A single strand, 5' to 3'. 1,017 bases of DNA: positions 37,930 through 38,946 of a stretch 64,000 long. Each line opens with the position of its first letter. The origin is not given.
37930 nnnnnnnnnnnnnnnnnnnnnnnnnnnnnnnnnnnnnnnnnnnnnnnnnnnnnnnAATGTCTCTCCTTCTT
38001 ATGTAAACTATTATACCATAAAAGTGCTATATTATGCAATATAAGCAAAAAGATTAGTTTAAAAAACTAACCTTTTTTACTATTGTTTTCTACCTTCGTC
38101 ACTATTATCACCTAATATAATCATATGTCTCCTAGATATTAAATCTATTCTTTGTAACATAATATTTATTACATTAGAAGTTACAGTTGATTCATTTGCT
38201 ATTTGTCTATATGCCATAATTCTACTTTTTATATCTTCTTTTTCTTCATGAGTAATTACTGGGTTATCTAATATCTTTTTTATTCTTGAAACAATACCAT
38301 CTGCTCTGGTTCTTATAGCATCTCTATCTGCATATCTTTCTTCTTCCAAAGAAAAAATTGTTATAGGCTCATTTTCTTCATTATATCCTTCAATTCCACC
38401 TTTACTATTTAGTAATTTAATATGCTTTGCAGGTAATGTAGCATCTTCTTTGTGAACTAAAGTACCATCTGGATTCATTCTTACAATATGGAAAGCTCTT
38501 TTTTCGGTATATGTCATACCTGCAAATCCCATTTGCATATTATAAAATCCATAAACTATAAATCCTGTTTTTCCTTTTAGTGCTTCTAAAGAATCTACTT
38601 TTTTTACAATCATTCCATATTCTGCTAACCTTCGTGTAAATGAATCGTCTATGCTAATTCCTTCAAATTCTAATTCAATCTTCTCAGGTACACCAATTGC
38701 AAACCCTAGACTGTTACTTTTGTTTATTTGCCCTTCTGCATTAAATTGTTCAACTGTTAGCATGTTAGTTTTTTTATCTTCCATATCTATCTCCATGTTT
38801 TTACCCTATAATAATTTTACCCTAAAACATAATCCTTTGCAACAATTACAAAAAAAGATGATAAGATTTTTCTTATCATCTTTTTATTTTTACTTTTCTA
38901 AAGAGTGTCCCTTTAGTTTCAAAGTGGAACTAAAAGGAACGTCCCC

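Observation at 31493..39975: The glycolytic gap-pgk-tpi-gpmI cluster is interrupted by four unknown genes, including a paralogous HExxH pair member and a DUF600 immunity-like gene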

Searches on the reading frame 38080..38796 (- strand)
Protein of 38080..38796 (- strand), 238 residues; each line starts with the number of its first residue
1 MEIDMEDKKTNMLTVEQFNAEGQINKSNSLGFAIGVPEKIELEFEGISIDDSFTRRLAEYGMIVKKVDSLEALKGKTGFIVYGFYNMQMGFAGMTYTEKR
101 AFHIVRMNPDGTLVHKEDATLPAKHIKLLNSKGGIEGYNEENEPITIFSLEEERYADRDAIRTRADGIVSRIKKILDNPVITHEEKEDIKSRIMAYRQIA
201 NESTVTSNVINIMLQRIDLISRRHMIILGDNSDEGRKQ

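Call 3: search_protein_families(library=pfam, proteins=[window:38080-38796:-], max_evalue=1)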
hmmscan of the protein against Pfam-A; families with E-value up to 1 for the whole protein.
window:38080-38796:- (238 aa): 1 family
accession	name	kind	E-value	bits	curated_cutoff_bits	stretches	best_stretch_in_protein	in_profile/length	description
PF07560.16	DUF1539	-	0.063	13.8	23.8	1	166-201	66-101/126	Domain of Unknown Function (DUF1539)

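Call 4: search_protein_families(library=ncbifam, proteins=[window:38080-38796:-], max_evalue=1)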
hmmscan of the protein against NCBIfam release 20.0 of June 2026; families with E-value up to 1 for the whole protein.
window:38080-38796:- (238 aa): 0 families

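Call 32: search_protein_families(library=phrogs, proteins=[window:38080-38796:-], max_evalue=0.1)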
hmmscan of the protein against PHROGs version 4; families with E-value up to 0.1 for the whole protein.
window:38080-38796:- (238 aa): 2 families
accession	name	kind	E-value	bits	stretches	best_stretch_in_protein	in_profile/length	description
phrog_27169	-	unknown function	0.018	16.5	1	23-87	16-74/78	-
phrog_3989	-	unknown function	0.06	13.6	1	168-201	61-95/296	-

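Call 33: search_protein_families(library=padloc, proteins=[window:38080-38796:-], max_evalue=0.1)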
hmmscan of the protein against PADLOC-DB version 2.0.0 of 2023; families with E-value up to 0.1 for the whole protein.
window:38080-38796:- (238 aa): 0 families

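Call 52: list_cluster_members(proteins=[window:38080-38796:-, window:36986-37984:-, window:34573-35634:-, window:31493-32218:-, window:24247-25533:-, window:35674-36858:-])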
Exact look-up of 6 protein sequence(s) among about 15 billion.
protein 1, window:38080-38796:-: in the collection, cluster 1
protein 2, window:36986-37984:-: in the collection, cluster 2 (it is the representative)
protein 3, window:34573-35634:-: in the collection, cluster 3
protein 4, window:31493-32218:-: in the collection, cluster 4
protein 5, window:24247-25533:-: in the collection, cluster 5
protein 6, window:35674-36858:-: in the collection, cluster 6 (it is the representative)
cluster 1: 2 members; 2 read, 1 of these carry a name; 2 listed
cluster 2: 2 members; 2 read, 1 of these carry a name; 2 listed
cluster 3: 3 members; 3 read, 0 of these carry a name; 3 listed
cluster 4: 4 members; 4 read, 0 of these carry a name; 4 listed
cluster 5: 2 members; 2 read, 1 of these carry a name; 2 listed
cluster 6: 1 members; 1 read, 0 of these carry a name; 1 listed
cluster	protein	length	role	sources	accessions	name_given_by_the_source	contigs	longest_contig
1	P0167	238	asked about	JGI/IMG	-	hypothetical protein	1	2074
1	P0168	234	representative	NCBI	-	-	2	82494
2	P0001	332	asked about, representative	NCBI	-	-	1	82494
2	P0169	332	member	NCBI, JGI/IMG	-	hypothetical protein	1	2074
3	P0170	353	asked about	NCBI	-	-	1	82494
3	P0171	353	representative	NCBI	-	-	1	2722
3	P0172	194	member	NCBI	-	-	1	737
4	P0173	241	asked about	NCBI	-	-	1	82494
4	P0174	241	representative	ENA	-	-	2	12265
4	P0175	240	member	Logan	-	-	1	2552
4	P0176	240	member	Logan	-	-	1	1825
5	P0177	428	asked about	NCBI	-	-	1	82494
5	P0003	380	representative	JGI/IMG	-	hypothetical protein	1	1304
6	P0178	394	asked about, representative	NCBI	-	-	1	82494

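Call 66: search_dna_similar(query=window:38080-38796:-, collection=phages, mode=protein, max_evalue=0.01)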
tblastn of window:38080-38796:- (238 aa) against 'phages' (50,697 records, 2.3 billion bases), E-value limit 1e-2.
No match.

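Call 68: search_dna_similar(query=window:38080-38796:-, collection=plasmids, mode=protein, max_evalue=0.01)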
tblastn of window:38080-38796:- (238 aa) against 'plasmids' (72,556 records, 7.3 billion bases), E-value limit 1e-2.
No match.
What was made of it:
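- No relatives in 50,697 phage genomes or 72,556 plasmids for orf238 (calls 66, 68).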

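Call 96: find_related_loci(query=window:38080-38796:-, collection=viral_contigs, flank=5000)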
Query window:38080-38796:- (238 aa) in viral_contigs; peptide patterns used: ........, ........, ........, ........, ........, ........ (x = any residue, [..] = any of these).
3 stretches matched a pattern, but none encodes a relative of the query by tblastn (E <= 1e-3).

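Call 98: search_solved_structures(query=window:38080-38796:-, max_evalue=10)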
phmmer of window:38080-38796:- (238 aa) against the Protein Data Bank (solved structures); distinct sequences matched with E-value up to 10: 1.
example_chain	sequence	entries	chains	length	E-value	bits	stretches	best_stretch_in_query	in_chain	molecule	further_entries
7uw9_O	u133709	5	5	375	0.47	13.4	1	144-228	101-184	V-type proton ATPase subunit C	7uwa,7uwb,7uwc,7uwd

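Call 100: find_encoding_contigs(protein=P0169, flank=3000, max_places=3)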
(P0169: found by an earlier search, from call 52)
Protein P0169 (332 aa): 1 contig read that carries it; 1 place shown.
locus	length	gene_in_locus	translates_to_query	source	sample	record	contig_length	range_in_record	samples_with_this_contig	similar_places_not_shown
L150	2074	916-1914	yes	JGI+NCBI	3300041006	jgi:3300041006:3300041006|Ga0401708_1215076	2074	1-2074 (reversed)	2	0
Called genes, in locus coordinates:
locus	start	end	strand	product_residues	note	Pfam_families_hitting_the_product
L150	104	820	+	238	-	-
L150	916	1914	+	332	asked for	-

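Call 106: find_encoding_contigs(protein=P0171, flank=3000, max_places=4)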
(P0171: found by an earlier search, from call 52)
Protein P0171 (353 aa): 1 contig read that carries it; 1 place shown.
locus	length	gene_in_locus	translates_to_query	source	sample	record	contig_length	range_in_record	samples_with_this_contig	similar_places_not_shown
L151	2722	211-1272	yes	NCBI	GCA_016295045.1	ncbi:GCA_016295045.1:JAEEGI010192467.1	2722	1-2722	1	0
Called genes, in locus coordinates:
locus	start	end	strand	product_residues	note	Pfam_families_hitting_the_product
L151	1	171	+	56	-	?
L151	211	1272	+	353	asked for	-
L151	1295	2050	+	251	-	PF00121:TIM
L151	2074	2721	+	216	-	?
